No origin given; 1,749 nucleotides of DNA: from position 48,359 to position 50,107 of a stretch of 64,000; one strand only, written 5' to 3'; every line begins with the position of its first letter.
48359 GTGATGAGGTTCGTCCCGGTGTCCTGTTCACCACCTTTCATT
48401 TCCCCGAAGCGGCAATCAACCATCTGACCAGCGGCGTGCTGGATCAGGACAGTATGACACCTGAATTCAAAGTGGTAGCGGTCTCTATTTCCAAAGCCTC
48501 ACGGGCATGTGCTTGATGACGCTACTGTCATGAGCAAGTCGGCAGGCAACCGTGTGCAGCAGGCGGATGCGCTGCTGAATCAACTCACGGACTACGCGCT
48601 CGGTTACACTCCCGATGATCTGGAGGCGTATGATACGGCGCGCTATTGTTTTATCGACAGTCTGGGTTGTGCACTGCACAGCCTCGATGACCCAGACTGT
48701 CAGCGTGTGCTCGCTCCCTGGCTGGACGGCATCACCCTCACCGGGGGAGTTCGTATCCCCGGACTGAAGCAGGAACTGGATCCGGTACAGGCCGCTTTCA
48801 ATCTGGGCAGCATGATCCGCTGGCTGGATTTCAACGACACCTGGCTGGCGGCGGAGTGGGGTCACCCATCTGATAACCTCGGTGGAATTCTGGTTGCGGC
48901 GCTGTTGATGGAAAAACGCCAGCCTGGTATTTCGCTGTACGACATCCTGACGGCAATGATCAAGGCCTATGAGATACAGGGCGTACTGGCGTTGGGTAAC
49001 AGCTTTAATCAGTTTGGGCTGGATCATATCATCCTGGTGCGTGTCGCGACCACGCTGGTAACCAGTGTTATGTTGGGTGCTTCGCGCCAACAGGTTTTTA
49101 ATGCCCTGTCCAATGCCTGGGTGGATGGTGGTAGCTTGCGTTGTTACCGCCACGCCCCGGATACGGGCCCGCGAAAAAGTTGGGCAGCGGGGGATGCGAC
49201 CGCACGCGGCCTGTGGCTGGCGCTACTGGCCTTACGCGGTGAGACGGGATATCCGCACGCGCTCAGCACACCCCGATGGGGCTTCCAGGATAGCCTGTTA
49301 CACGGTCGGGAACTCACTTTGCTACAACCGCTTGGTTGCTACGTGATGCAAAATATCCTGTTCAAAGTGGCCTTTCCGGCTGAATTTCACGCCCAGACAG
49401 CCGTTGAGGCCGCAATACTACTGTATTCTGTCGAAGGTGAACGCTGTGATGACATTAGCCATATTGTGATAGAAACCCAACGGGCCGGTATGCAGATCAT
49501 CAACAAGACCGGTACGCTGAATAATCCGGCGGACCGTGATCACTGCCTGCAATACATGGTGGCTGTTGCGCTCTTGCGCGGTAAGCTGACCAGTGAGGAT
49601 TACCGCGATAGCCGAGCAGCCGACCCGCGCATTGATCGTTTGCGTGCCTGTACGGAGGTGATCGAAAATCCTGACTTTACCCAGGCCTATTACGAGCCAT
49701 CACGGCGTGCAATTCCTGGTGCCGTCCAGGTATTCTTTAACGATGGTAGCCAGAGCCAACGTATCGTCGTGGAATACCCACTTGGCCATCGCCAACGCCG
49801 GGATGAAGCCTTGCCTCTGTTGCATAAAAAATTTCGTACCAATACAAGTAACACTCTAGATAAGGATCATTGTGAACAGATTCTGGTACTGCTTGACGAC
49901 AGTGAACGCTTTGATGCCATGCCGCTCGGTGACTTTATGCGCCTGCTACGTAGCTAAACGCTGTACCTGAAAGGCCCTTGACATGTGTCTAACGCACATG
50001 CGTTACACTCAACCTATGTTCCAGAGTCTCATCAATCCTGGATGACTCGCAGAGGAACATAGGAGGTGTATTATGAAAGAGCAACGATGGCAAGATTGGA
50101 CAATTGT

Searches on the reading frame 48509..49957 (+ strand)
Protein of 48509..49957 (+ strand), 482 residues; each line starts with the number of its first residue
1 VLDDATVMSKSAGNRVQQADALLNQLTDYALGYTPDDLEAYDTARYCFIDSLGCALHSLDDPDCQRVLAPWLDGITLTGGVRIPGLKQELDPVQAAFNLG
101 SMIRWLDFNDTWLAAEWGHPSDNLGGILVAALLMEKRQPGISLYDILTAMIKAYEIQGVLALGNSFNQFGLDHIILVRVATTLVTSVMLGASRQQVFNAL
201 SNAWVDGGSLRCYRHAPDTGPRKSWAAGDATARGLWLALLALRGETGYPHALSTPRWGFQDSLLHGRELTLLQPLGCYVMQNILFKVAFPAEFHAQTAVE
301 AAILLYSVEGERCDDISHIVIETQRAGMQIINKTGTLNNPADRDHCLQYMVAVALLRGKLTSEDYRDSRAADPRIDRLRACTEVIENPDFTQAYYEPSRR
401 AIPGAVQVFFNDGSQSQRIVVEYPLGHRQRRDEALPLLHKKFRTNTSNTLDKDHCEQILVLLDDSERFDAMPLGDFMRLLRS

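Call 62: search_protein_families(library=pfam, proteins=[window:48509-49957:+], max_evalue=0.00001)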
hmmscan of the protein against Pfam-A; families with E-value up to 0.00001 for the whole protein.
window:48509-49957:+ (482 aa): 2 families
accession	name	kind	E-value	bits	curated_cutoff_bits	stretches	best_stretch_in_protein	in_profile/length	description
PF03972.19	MmgE_PrpD_N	-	1.9e-78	263.5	32.1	1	25-270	2-242/244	MmgE/PrpD N-terminal domain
PF19305.4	MmgE_PrpD_C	-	1.3e-52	178.6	32.1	1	289-460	1-168/173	MmgE/PrpD C-terminal domain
